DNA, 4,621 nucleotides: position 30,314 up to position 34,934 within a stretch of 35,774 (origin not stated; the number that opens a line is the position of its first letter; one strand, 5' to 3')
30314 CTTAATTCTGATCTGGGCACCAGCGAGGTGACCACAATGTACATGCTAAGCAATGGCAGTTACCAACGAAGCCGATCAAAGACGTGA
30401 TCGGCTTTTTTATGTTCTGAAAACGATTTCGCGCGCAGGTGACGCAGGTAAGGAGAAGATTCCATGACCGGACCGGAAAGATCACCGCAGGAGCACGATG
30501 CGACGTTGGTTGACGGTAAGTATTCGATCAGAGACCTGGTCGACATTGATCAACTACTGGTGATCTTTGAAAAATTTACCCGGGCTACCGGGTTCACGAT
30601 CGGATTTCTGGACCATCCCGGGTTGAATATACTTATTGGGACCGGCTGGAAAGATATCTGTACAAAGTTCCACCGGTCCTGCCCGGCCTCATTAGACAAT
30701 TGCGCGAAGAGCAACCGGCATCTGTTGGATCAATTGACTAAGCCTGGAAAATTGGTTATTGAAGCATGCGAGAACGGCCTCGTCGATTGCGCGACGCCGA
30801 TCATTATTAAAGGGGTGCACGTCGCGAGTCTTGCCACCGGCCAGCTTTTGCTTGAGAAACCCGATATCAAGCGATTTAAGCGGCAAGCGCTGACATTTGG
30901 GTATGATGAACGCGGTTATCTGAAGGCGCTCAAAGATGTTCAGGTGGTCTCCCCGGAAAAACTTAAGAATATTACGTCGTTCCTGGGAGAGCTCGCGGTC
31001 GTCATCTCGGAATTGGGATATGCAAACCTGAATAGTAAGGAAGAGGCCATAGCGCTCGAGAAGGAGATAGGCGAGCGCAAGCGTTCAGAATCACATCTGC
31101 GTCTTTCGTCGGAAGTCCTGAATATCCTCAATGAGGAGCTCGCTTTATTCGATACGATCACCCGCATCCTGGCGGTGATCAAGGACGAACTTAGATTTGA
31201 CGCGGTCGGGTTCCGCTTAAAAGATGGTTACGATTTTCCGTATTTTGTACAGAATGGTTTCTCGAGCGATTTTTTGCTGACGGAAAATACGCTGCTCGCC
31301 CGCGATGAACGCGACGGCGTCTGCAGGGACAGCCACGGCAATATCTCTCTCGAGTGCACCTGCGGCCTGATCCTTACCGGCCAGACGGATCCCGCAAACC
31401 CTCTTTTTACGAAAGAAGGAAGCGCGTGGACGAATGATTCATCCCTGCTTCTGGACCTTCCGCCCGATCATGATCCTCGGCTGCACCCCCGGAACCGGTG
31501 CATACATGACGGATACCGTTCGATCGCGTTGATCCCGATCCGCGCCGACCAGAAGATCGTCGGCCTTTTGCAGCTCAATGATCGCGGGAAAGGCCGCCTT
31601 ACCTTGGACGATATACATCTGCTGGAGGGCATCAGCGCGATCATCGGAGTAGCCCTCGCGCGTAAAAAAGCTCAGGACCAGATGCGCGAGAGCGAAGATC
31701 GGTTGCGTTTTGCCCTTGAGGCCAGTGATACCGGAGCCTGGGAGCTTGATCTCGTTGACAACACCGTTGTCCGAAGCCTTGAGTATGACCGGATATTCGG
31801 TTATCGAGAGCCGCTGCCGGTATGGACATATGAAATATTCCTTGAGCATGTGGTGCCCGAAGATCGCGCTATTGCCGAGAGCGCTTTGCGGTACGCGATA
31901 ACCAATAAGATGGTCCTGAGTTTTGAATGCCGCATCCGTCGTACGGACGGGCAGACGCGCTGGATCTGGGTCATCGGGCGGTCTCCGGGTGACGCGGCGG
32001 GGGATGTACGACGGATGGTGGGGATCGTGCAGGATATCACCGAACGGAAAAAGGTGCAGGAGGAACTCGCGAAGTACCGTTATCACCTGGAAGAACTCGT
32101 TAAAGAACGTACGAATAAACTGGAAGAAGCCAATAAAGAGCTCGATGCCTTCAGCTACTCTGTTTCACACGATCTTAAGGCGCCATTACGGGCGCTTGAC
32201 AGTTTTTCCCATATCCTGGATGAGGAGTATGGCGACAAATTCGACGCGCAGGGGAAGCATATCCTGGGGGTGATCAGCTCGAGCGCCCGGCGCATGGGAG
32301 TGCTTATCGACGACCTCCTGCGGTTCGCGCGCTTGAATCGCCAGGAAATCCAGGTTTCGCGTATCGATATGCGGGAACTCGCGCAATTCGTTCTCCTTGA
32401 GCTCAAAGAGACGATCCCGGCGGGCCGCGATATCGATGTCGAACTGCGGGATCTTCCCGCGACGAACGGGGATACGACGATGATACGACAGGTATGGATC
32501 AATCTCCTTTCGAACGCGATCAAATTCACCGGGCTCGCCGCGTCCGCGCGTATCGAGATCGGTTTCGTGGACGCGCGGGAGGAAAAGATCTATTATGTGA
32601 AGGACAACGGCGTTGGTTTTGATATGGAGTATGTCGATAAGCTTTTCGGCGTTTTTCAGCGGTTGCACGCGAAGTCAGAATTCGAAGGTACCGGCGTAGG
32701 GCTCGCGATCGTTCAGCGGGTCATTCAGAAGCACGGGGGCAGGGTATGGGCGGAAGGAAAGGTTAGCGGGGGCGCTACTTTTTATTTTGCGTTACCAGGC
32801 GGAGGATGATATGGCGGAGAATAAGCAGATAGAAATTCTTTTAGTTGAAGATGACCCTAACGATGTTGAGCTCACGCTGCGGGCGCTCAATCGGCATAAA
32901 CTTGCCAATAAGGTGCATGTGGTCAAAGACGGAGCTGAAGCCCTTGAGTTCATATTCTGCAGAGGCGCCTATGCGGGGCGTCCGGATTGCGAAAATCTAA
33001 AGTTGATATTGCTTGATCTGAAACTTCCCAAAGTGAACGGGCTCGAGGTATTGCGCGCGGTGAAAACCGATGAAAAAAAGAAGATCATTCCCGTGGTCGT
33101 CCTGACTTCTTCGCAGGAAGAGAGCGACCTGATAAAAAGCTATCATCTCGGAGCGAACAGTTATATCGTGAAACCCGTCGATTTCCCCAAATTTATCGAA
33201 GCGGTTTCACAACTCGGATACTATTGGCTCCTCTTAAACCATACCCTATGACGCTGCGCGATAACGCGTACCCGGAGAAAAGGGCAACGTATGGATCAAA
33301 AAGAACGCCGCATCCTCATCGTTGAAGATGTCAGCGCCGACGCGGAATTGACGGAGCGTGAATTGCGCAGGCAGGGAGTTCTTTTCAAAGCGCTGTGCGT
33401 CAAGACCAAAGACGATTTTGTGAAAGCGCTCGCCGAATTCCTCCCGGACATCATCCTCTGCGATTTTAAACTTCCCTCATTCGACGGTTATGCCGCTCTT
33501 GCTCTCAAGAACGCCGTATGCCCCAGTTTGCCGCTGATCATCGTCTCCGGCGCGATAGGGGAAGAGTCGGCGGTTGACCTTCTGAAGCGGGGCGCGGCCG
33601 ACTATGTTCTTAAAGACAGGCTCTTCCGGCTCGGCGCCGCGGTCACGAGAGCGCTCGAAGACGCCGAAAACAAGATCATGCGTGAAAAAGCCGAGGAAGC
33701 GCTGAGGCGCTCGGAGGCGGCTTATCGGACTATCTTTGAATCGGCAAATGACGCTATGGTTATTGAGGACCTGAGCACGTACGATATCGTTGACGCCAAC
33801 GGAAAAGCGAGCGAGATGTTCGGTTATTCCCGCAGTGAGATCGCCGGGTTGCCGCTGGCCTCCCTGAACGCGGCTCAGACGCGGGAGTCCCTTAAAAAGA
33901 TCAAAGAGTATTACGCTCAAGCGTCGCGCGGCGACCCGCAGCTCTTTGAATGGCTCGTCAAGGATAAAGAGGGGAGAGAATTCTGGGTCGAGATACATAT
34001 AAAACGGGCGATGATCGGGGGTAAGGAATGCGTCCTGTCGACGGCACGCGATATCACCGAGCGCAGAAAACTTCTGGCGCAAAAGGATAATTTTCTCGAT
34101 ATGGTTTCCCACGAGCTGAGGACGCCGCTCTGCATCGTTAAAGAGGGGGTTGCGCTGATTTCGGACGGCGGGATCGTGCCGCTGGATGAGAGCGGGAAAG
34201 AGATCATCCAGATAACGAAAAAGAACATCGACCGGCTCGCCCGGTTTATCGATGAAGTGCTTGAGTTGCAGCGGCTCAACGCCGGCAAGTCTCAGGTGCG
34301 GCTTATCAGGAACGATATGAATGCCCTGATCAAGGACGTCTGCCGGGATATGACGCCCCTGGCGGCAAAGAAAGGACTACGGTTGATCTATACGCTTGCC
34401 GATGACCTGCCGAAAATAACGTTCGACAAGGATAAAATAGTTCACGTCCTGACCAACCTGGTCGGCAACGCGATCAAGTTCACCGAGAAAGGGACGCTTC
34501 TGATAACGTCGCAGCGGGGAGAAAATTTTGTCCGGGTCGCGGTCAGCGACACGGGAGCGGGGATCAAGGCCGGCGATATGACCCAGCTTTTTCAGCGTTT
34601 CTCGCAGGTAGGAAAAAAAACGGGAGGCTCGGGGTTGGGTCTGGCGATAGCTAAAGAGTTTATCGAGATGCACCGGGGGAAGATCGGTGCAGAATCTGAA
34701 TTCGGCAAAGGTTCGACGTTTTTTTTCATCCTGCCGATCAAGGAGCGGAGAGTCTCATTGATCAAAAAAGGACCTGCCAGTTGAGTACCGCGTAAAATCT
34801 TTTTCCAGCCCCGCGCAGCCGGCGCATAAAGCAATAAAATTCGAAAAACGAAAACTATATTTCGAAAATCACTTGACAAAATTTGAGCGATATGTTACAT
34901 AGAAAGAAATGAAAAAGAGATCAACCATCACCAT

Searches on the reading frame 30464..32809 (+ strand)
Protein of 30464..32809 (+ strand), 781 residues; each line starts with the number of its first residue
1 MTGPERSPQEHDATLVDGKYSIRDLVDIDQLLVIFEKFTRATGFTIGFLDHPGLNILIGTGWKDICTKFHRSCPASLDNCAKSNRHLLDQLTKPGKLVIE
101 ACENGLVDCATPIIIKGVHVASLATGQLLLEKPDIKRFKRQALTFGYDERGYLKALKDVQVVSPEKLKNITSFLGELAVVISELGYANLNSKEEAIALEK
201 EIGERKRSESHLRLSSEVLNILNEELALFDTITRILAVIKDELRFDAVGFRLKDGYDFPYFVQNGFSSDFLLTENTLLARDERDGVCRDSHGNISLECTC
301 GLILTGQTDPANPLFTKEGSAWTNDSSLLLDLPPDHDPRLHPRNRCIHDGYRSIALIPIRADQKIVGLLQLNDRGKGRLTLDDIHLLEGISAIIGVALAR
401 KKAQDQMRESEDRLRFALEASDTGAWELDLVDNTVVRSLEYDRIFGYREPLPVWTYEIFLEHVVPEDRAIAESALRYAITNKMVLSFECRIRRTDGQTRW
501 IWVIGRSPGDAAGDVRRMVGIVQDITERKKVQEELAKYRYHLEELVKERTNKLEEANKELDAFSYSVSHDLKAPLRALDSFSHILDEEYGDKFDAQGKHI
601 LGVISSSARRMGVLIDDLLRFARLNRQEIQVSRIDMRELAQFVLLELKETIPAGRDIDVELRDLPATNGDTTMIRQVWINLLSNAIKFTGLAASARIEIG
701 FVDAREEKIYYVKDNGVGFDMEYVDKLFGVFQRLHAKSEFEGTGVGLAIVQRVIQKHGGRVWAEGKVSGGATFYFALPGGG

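Call 55: search_protein_families(library=pfam, proteins=[window:30464-32809:+], max_evalue=0.001)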
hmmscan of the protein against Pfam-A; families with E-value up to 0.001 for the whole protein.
window:30464-32809:+ (781 aa): 8 families
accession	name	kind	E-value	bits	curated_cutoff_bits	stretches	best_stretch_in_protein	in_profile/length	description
PF10114.15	PocR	-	7.5e-43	146.5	23.9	1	24-186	1-162/162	Sensory domain found in PocR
PF02518.31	HATPase_c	-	2.7e-23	82.9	26.4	1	669-778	1-108/111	Histidine kinase-, DNA gyrase B-, and HSP90-like ATPase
PF08447.18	PAS_3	-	1.6e-12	48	25.6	1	441-522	8-89/89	PAS fold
PF00512.31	HisKA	-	5.8e-11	42.7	26.9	1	561-625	3-64/66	His Kinase A (phospho-acceptor) domain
PF01590.32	GAF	-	2.2e-07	31.9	22.4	1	320-398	57-133/133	GAF domain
PF13185.12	GAF_2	-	2.7e-06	28.1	28.6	1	320-398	59-135/136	GAF domain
PF08448.16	PAS_4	-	0.00022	21.9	23.1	1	462-529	42-109/110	PAS fold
PF00989.32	PAS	-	0.00052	20.4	22.6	0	413-525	2-113/113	PAS fold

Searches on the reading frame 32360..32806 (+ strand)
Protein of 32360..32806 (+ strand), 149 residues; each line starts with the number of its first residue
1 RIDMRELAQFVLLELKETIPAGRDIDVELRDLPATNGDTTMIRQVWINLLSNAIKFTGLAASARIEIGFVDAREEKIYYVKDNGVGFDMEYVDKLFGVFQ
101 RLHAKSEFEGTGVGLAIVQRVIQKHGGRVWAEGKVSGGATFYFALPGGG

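Call 99: search_solved_structures(query=window:32360-32806:+, max_evalue=0.00001, show_alignments=5)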
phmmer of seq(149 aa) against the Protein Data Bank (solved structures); distinct sequences matched with E-value up to 0.00001: 42.
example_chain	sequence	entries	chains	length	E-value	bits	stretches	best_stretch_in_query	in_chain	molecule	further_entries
8f71_A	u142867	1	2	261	1.3e-24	90.2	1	9-146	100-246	Histidine kinase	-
9ys3_A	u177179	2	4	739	4.5e-20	75.5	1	2-147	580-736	Bacteriophytochrome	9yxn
8uph_A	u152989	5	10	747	4.6e-20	75.5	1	2-147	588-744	Bacteriophytochrome (Light-regulated signal transduction histidine kinase)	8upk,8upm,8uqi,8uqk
6rh7_A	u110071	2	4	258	5.7e-18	68.7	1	37-146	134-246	Sensor histidine kinase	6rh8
4jas_A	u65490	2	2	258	5.8e-18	68.6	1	37-146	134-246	Histidine kinase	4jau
2c2a_A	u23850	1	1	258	5.8e-18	68.6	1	37-146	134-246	SENSOR HISTIDINE KINASE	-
3dge_A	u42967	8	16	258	5.8e-18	68.6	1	37-146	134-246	Sensor protein | Histidine kinase | Sensor histidine kinase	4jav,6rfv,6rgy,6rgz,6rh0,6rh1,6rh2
6azr_A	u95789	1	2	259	5.9e-18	68.6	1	37-146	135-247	Sensor histidine kinase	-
5uht_A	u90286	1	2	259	5.9e-18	68.6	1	37-146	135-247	Sensor histidine kinase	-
3sl2_A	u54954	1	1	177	4.4e-16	62.5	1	37-146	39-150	Sensor histidine kinase yycG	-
4gcz_A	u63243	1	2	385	1.5e-15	60.8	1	37-147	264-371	Blue-light photoreceptor, Sensor protein fixL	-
8a3u_A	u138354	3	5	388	1.6e-15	60.7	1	37-147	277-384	Putative Sensory box protein,Sensor protein FixL | Putative Sensory box protein,Putative Sensory box protein,Sensor protein FixL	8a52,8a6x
8a7f_A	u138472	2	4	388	1.6e-15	60.7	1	37-147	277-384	Putative Sensory box protein,Sensor protein FixL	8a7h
6lgq_C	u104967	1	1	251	1.9e-12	50.7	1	33-146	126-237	Histidine kinase KdpD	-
5c93_A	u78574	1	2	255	3.1e-12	50.1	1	36-146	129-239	Histidine kinase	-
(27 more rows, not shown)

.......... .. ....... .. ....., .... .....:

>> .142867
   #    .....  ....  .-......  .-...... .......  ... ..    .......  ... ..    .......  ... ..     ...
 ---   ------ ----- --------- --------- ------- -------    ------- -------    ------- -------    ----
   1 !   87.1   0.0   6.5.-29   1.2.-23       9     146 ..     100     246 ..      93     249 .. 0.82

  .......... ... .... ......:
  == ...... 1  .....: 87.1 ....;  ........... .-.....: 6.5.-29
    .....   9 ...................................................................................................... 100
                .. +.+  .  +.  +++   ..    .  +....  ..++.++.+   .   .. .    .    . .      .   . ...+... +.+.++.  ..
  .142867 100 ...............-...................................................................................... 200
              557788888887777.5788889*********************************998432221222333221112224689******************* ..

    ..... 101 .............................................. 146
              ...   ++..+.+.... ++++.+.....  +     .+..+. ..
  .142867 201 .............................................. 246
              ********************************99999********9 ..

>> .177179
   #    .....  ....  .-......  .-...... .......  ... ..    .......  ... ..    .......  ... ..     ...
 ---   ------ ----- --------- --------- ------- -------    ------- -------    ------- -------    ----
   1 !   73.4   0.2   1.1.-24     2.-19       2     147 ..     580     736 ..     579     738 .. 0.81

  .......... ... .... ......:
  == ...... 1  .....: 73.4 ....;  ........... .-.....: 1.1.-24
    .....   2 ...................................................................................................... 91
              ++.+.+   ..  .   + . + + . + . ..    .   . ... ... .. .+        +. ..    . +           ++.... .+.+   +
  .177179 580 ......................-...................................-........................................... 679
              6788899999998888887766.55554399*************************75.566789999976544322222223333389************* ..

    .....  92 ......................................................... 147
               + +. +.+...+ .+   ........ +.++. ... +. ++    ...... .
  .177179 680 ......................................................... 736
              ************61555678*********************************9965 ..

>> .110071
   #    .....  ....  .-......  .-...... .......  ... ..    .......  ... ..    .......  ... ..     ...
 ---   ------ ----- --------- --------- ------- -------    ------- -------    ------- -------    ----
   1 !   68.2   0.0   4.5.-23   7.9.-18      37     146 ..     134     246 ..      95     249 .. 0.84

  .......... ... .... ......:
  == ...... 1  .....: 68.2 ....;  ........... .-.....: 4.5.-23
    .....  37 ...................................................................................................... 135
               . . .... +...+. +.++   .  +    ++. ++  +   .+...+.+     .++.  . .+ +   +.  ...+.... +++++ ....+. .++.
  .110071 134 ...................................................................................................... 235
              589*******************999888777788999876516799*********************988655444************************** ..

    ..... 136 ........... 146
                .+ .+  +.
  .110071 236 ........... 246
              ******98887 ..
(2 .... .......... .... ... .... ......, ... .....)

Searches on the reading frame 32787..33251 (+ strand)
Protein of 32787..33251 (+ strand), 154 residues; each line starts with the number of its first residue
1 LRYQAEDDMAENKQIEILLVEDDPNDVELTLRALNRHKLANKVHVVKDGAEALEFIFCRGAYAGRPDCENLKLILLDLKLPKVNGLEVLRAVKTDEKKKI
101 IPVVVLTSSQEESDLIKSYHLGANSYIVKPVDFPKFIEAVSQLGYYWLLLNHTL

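Call 55: search_protein_families(library=pfam, proteins=[window:32787-33251:+], max_evalue=0.001)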
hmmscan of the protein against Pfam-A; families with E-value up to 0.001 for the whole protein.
window:32787-33251:+ (154 aa): 1 family
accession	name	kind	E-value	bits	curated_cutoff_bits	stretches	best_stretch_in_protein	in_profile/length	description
PF00072.30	Response_reg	-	2.3e-19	70.1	30.2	1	17-140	1-110/111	Response regulator receiver domain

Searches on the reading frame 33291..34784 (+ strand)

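Call 55: search_protein_families(library=pfam, proteins=[window:33291-34784:+], max_evalue=0.001)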
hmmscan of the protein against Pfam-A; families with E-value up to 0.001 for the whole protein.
window:33291-34784:+ (497 aa): 7 families
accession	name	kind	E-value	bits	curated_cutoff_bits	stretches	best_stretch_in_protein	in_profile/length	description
PF02518.31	HATPase_c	-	8.7e-25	87.8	26.4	1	379-484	2-110/111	Histidine kinase-, DNA gyrase B-, and HSP90-like ATPase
PF13426.13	PAS_9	-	1.4e-12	48.2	27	1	154-257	2-103/103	PAS domain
PF00072.30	Response_reg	-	2.2e-12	47.6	30.2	1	8-109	1-100/111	Response regulator receiver domain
PF00512.31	HisKA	-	3e-12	46.8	26.9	1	264-332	1-66/66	His Kinase A (phospho-acceptor) domain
PF00989.32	PAS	-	2.6e-11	44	22.6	1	145-255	3-113/113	PAS fold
PF13188.13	PAS_8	-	3.9e-08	33.4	21.8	1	145-189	3-43/65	PAS domain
PF08448.16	PAS_4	-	3.5e-06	27.7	23.1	1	164-259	15-109/110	PAS fold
